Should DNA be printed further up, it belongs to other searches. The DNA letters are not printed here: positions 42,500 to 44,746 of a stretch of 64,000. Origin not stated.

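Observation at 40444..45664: Uncharacterised four-gene block next to a repeat copy: K-rich protein, vWA-TM-FHA protein, 648-aa helical protein and a 300-aa unknown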

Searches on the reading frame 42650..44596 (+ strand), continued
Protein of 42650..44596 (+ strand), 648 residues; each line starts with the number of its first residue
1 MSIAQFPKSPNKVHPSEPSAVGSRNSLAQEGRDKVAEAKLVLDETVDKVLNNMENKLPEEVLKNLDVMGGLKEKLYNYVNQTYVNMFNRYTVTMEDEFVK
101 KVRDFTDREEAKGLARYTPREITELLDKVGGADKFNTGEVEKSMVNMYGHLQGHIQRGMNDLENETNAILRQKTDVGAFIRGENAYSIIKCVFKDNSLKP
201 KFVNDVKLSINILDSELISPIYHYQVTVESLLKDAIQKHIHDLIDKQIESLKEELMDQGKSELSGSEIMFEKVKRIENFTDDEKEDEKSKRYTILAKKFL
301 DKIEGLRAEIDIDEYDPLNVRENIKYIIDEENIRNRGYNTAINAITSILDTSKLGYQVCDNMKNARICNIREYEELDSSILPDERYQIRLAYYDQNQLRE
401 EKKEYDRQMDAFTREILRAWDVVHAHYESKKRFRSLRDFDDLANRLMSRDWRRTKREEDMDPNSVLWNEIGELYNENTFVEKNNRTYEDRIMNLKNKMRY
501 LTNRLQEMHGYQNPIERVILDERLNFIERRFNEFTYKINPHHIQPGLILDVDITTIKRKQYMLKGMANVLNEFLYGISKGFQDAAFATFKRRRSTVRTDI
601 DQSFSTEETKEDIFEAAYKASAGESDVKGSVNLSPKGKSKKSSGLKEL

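Call 49: find_homologous_proteins(query=P0243)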
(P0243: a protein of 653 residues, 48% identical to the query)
Query P0243 (653 aa): 2277 proteins with E <= 0.001 among 8000 candidates; the best 120 are listed.
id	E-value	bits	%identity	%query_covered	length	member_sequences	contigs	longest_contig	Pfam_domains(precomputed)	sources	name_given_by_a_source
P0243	0.0e+0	1466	100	100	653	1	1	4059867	PF27473.1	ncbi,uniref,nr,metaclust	ncbi:cytoplasmic filament protein A [Treponema primitia ZAS-2]|uniref:Cytoplasmic filament protein A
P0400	0.0e+0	1149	81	99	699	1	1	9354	PF27473.1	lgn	-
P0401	6.5e-233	793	58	92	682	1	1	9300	PF27473.1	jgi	jgi:hypothetical protein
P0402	1.2e-232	793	56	96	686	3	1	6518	PF27473.1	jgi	jgi:hypothetical protein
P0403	4.0e-232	791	56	95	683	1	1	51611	PF27473.1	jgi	jgi:hypothetical protein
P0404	4.7e-232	791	56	95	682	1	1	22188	PF27473.1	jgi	jgi:hypothetical protein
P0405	5.9e-232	790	59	89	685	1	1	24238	PF27473.1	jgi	jgi:hypothetical protein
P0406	8.3e-232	790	56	96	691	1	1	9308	PF27473.1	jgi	jgi:hypothetical protein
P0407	1.0e-231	790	58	89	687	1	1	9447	PF27473.1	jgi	jgi:hypothetical protein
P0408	1.1e-231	789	60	89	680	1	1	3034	PF27473.1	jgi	jgi:hypothetical protein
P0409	1.7e-231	789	56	96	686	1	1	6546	PF27473.1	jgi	jgi:hypothetical protein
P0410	2.2e-231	788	55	95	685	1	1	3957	PF27473.1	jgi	jgi:hypothetical protein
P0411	3.3e-231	788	58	89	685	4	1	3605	PF27473.1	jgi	jgi:hypothetical protein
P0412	3.3e-231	788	58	89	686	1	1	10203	PF27473.1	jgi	jgi:hypothetical protein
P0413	3.5e-231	788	60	89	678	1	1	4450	PF27473.1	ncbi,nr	ncbi:cytochrome c oxidase subunit II [Spirochaetia bacterium]|nr:cytochrome c oxidase subunit II [Sp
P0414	1.1e-230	786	59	89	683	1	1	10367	PF27473.1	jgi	jgi:hypothetical protein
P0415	1.9e-230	785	59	89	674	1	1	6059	PF27473.1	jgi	jgi:hypothetical protein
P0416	2.3e-230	785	58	89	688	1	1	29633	PF27473.1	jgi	jgi:hypothetical protein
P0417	2.8e-230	785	58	89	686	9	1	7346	PF27473.1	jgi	jgi:hypothetical protein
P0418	8.1e-230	783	59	89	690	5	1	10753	PF27473.1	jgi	jgi:hypothetical protein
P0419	9.1e-230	783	57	92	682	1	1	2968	PF27473.1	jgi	jgi:hypothetical protein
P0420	1.2e-229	783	59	89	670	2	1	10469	PF27473.1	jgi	jgi:hypothetical protein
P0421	1.5e-229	782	58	89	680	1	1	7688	PF27473.1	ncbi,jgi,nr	ncbi:MAG: cytochrome C oxidase subunit II [Spirochaetaceae bacterium]|jgi:hypothetical protein|nr:cy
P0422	1.5e-229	782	58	89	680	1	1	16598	PF27473.1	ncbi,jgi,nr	ncbi:MAG: cytochrome C oxidase subunit II [Treponema sp.]|jgi:hypothetical protein|nr:cytochrome C o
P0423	1.6e-229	782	59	89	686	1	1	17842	PF27473.1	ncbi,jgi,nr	ncbi:MAG: cytochrome C oxidase subunit II [Treponema sp.]|jgi:hypothetical protein|nr:cytochrome C o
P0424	1.9e-229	782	57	93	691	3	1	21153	PF27473.1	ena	-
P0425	2.3e-229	782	59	89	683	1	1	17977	PF27473.1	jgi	jgi:hypothetical protein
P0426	3.1e-229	781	59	89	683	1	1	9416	PF27473.1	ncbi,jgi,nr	ncbi:MAG: cytochrome C oxidase subunit II [Treponema sp.]|jgi:hypothetical protein|nr:cytochrome C o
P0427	3.6e-229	781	58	89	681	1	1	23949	PF27473.1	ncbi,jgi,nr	ncbi:MAG: cytochrome C oxidase subunit II [Treponema sp.]|jgi:hypothetical protein|nr:cytochrome C o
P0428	3.8e-229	781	57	92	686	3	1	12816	PF27473.1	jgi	-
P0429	4.8e-229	781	58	89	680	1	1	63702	PF27473.1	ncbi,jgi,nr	ncbi:MAG: cytochrome C oxidase subunit II [Treponema sp.]|jgi:hypothetical protein|nr:cytochrome C o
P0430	5.2e-229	781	59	89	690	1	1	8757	PF27473.1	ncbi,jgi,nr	ncbi:MAG: cytochrome C oxidase subunit II [Treponema sp.]|jgi:hypothetical protein|nr:cytochrome C o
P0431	5.2e-229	781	59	89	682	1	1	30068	PF27473.1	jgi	jgi:hypothetical protein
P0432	6.3e-229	780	55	96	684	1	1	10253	PF27473.1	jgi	jgi:hypothetical protein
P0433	7.1e-229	780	55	95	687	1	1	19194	PF27473.1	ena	-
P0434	9.5e-229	780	54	98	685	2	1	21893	PF27473.1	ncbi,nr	ncbi:MAG: cytochrome C oxidase subunit II [Spirochaetaceae bacterium]|nr:cytochrome C oxidase subuni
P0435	9.6e-229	780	63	86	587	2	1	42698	PF27473.1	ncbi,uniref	ncbi:cytochrome c oxidase subunit II [Treponema primitia]|uniref:cytoplasmic filament protein CfpA n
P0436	1.4e-228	779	58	89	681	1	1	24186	PF27473.1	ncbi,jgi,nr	ncbi:MAG: cytochrome C oxidase subunit II [Treponema sp.]|jgi:hypothetical protein|nr:cytochrome C o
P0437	1.6e-228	779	57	89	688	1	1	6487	PF27473.1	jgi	jgi:hypothetical protein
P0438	1.9e-228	779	55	95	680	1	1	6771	PF27473.1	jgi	jgi:hypothetical protein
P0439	2.0e-228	779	57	92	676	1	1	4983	PF27473.1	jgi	jgi:hypothetical protein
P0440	2.0e-228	779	59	89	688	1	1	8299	PF27473.1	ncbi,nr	ncbi:cytochrome c oxidase subunit II [Spirochaetia bacterium]|nr:cytochrome c oxidase subunit II [Sp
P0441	2.4e-228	778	57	92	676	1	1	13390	PF27473.1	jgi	jgi:hypothetical protein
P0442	2.5e-228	778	56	96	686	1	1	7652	PF27473.1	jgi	jgi:hypothetical protein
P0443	2.5e-228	778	58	89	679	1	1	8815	PF27473.1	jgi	jgi:hypothetical protein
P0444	2.7e-228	778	58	89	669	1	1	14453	PF27473.1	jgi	jgi:hypothetical protein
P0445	2.8e-228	778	56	92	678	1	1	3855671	PF27473.1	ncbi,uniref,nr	ncbi:cytoplasmic filament protein CfpA [Leadbettera azotonutricia]|uniref:Cytoplasmic filament prote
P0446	2.9e-228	778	57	89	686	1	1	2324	PF27473.1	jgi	-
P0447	3.4e-228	778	55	98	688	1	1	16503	PF27473.1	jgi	jgi:hypothetical protein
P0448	3.7e-228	778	55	97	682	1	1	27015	PF27473.1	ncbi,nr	ncbi:cytochrome c oxidase subunit II [Spirochaetia bacterium]|nr:cytochrome c oxidase subunit II [Sp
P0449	3.7e-228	778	57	92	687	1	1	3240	PF27473.1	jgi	jgi:hypothetical protein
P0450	4.5e-228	777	58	89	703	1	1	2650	PF27473.1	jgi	jgi:hypothetical protein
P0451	4.6e-228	777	59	89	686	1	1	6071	PF27473.1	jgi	jgi:hypothetical protein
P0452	5.7e-228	777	58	89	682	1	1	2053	PF27473.1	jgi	jgi:hypothetical protein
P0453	6.4e-228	777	60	85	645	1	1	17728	PF27473.1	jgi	jgi:hypothetical protein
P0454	8.3e-228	777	57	92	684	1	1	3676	PF27473.1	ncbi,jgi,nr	ncbi:MAG: cytochrome C oxidase subunit II [Treponema sp.]|jgi:hypothetical protein|nr:cytochrome C o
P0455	8.4e-228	777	58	89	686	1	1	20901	PF27473.1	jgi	jgi:hypothetical protein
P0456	1.0e-227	776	59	87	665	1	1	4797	PF27473.1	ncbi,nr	ncbi:MAG: cytochrome C oxidase subunit II, partial [Treponema sp.]|nr:cytochrome C oxidase subunit I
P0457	1.4e-227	776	55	96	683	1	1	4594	PF27473.1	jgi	jgi:hypothetical protein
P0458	1.5e-227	776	59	89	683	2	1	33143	PF27473.1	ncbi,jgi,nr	ncbi:MAG: cytochrome C oxidase subunit II [Treponema sp.]|jgi:hypothetical protein|nr:cytochrome C o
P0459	1.8e-227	776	57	92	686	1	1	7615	PF27473.1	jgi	jgi:hypothetical protein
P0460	2.1e-227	775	56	92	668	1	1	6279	PF27473.1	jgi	jgi:hypothetical protein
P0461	2.3e-227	775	57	92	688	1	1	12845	PF27473.1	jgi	jgi:hypothetical protein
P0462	2.7e-227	775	57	93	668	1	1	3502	PF27473.1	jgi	jgi:hypothetical protein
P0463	2.8e-227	775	55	95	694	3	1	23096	PF27473.1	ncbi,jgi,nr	ncbi:MAG: cytochrome C oxidase subunit II [Treponema sp.]|jgi:hypothetical protein|nr:cytochrome C o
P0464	3.1e-227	775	58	89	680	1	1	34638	PF27473.1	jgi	jgi:hypothetical protein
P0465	3.5e-227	775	56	93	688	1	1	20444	PF27473.1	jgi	jgi:hypothetical protein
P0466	4.0e-227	774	55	95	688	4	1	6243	PF27473.1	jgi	jgi:hypothetical protein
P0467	4.2e-227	774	56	94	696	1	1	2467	PF27473.1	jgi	jgi:hypothetical protein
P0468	4.4e-227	774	55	98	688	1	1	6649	PF27473.1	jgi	jgi:hypothetical protein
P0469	4.7e-227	774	55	97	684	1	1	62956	PF27473.1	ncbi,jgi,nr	ncbi:MAG: cytochrome C oxidase subunit II [Spirochaetaceae bacterium]|jgi:hypothetical protein|nr:cy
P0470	4.8e-227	774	55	97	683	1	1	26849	PF27473.1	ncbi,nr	ncbi:cytochrome c oxidase subunit II [Spirochaetia bacterium]|nr:cytochrome c oxidase subunit II [Sp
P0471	4.9e-227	774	56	92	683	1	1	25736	PF27473.1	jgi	jgi:hypothetical protein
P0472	6.3e-227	774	58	89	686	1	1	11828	PF27473.1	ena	-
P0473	6.3e-227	774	56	94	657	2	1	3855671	PF27473.1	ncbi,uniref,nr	ncbi:cytoplasmic filament protein A [Leadbettera azotonutricia ZAS-9]|uniref:Cytoplasmic filament pr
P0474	7.3e-227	773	54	97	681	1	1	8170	PF27473.1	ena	-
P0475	8.0e-227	773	58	89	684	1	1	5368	PF27473.1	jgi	jgi:hypothetical protein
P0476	1.1e-226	773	58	89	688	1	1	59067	PF27473.1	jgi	jgi:hypothetical protein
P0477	1.1e-226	773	56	92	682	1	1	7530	PF27473.1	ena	-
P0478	1.2e-226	773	59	89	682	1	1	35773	PF27473.1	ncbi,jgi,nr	ncbi:MAG: cytochrome C oxidase subunit II [Treponema sp.]|jgi:hypothetical protein|nr:cytochrome C o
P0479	1.3e-226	773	58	89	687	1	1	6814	PF27473.1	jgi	jgi:hypothetical protein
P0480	1.6e-226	772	56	95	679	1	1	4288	PF27473.1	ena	-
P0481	1.6e-226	772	58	89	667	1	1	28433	PF27473.1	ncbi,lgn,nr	ncbi:cytochrome c oxidase subunit II [Spirochaetia bacterium]|nr:cytochrome c oxidase subunit II [Sp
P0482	1.7e-226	772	57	92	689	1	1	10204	PF27473.1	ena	-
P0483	1.7e-226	772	54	97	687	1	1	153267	PF27473.1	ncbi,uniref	ncbi:cytochrome c oxidase subunit II [Treponema sp. TIM-1]|uniref:cytoplasmic filament protein CfpA 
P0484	1.9e-226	772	55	92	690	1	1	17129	PF27473.1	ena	-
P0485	2.0e-226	772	54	98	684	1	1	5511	PF27473.1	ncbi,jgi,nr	ncbi:MAG: cytochrome C oxidase subunit II [Spirochaetaceae bacterium]|jgi:hypothetical protein|nr:cy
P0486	2.1e-226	772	58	89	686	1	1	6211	PF27473.1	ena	-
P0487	2.2e-226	772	55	96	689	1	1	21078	PF27473.1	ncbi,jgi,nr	ncbi:MAG: cytochrome C oxidase subunit II [Spirochaetaceae bacterium]|jgi:hypothetical protein|nr:cy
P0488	3.0e-226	771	58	89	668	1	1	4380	PF27473.1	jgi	jgi:hypothetical protein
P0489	3.1e-226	771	58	89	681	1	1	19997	PF27473.1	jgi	jgi:hypothetical protein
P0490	3.1e-226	771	56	93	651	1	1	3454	PF27473.1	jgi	jgi:hypothetical protein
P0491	3.1e-226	771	57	89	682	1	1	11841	PF27473.1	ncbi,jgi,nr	ncbi:MAG: cytochrome C oxidase subunit II [Treponema sp.]|jgi:hypothetical protein|nr:cytochrome C o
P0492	3.9e-226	771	54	98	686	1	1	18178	PF27473.1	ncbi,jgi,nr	ncbi:MAG: cytochrome C oxidase subunit II [Spirochaetaceae bacterium]|jgi:hypothetical protein|nr:cy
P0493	4.4e-226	771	56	92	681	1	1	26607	PF27473.1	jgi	jgi:hypothetical protein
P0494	4.7e-226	771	56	93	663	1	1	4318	PF27473.1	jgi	jgi:hypothetical protein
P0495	4.8e-226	771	56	96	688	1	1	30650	PF27473.1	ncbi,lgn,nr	ncbi:cytochrome c oxidase subunit II [Spirochaetia bacterium]|nr:cytochrome c oxidase subunit II [Sp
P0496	4.8e-226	771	57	89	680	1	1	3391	PF27473.1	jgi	-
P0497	6.3e-226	770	58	89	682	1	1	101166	PF27473.1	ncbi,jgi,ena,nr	ncbi:MAG: cytochrome C oxidase subunit II [Treponema sp.]|nr:cytochrome C oxidase subunit II [Trepon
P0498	6.6e-226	770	58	89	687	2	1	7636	PF27473.1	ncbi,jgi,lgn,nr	ncbi:MAG: cytochrome C oxidase subunit II [Treponema sp.]|jgi:hypothetical protein|nr:cytochrome C o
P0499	6.6e-226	770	55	95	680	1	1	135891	PF27473.1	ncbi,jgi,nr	ncbi:MAG: cytochrome C oxidase subunit II [Treponema sp.]|jgi:hypothetical protein|nr:cytochrome C o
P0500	6.7e-226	770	55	95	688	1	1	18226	PF27473.1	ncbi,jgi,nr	ncbi:MAG: cytochrome C oxidase subunit II [Treponema sp.]|jgi:hypothetical protein|nr:cytochrome C o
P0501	6.9e-226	770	55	95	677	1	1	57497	PF27473.1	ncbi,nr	ncbi:cytochrome c oxidase subunit II [Spirochaetia bacterium]|nr:cytochrome c oxidase subunit II [Sp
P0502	7.4e-226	770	56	93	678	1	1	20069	PF27473.1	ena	-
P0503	8.5e-226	770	58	89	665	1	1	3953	PF27473.1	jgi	jgi:hypothetical protein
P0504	9.2e-226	770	58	89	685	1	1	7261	PF27473.1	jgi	jgi:hypothetical protein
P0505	1.0e-225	770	58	89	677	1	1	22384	PF27473.1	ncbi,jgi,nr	ncbi:MAG: cytochrome C oxidase subunit II [Treponema sp.]|jgi:hypothetical protein|nr:cytochrome C o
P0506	1.1e-225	770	57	89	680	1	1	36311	PF27473.1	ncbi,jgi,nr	ncbi:MAG: cytochrome C oxidase subunit II [Treponema sp.]|jgi:hypothetical protein|nr:cytochrome C o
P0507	1.2e-225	769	56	92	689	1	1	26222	PF27473.1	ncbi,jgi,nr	ncbi:MAG: cytochrome C oxidase subunit II [Spirochaetaceae bacterium]|jgi:hypothetical protein|nr:cy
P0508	1.2e-225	769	55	97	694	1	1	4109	PF27473.1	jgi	jgi:hypothetical protein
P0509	1.3e-225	769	58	89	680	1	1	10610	PF27473.1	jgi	-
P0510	1.3e-225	769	57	89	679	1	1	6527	PF27473.1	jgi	jgi:hypothetical protein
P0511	1.4e-225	769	57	89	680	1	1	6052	PF27473.1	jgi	jgi:hypothetical protein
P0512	1.4e-225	769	57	89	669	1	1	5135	PF27473.1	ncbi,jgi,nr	ncbi:MAG: cytochrome C oxidase subunit II [Treponema sp.]|jgi:hypothetical protein|nr:cytochrome C o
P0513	1.5e-225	769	57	89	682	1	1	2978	PF27473.1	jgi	jgi:hypothetical protein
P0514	1.6e-225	769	58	89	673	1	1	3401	PF27473.1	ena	-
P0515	1.7e-225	769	57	89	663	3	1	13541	PF27473.1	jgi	jgi:hypothetical protein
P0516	1.8e-225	769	58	89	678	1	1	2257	PF27473.1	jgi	jgi:hypothetical protein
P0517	1.8e-225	769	56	92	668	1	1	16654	PF27473.1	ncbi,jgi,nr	ncbi:MAG: cytochrome C oxidase subunit II [Treponema sp.]|jgi:hypothetical protein|nr:cytochrome C o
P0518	1.9e-225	769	58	89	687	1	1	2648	PF27473.1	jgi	jgi:hypothetical protein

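Call 50: find_encoding_contigs(protein=P0243, flank=10000, max_places=2)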
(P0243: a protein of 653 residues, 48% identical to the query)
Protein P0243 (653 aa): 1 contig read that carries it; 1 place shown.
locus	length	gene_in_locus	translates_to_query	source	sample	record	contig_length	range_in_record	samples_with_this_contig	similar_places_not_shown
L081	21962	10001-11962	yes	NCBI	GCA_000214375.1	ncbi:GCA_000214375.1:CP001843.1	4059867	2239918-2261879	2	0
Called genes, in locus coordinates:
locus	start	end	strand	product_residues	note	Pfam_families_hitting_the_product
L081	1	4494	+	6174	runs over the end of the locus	PF12245:Big_3_2 (faint), PF13750:Big_3_3 (faint), PF19077:Big_13 (faint), PF22352:K319L-like_PKD (faint), PF15418:DUF4625 (faint)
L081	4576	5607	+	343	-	-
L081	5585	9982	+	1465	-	PF19077:Big_13 (faint), PF13750:Big_3_3 (faint), PF17957:Big_7 (faint)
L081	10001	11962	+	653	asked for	PF27473:CfpA_C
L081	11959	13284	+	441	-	PF01547:SBP_bac_1, PF13416:SBP_bac_8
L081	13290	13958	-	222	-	PF19845:DUF6320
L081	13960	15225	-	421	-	PF16911:PapA_C (weak)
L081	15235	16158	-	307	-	PF10340:Say1_Mug180 (weak), PF00135:COesterase (faint), PF20434:BD-FAE, PF07859:Abhydrolase_3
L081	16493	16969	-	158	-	PF02643:DUF192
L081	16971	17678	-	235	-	-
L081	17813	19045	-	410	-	PF00027:cNMP_binding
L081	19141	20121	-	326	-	PF01565:FAD_binding_4, PF02873:MurB_C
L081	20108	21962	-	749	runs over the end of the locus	-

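Call 51: find_encoding_contigs(protein=P0445, flank=10000, max_places=2)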
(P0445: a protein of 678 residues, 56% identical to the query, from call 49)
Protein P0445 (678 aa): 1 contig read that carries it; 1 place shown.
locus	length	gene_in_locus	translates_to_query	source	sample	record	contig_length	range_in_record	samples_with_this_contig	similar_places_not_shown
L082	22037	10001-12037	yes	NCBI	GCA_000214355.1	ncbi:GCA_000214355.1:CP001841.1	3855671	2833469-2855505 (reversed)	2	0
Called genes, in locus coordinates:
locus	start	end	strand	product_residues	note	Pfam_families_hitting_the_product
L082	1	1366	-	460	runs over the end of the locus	PF01743:PolyA_pol, PF12627:PolyA_pol_RNAbd, PF01966:HD, PF13735:tRNA_NucTran2_2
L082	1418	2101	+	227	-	PF04263:TPK_catalytic, PF04265:TPK_B1_binding (weak)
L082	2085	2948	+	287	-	PF00763:THF_DHG_CYH, PF02882:THF_DHG_CYH_C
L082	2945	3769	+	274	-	PF02649:GCHY-1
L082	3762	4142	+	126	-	-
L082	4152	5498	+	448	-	PF00919:UPF0004, PF04055:Radical_SAM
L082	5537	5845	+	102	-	-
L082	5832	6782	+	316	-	PF27498:TP_0752_M, PF05036:SPOR (weak)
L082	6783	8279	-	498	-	PF18663:Pallilysin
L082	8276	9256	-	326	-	PF01368:DHH, PF02272:DHHA1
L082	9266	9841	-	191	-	-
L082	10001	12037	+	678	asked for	PF27473:CfpA_C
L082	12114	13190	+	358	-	PF27497:TP_0747_N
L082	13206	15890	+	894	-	PF00391:PEP-utilizers, PF02896:PEP-utilizers_C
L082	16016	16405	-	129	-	PF00903:Glyoxalase, PF13669:Glyoxalase_4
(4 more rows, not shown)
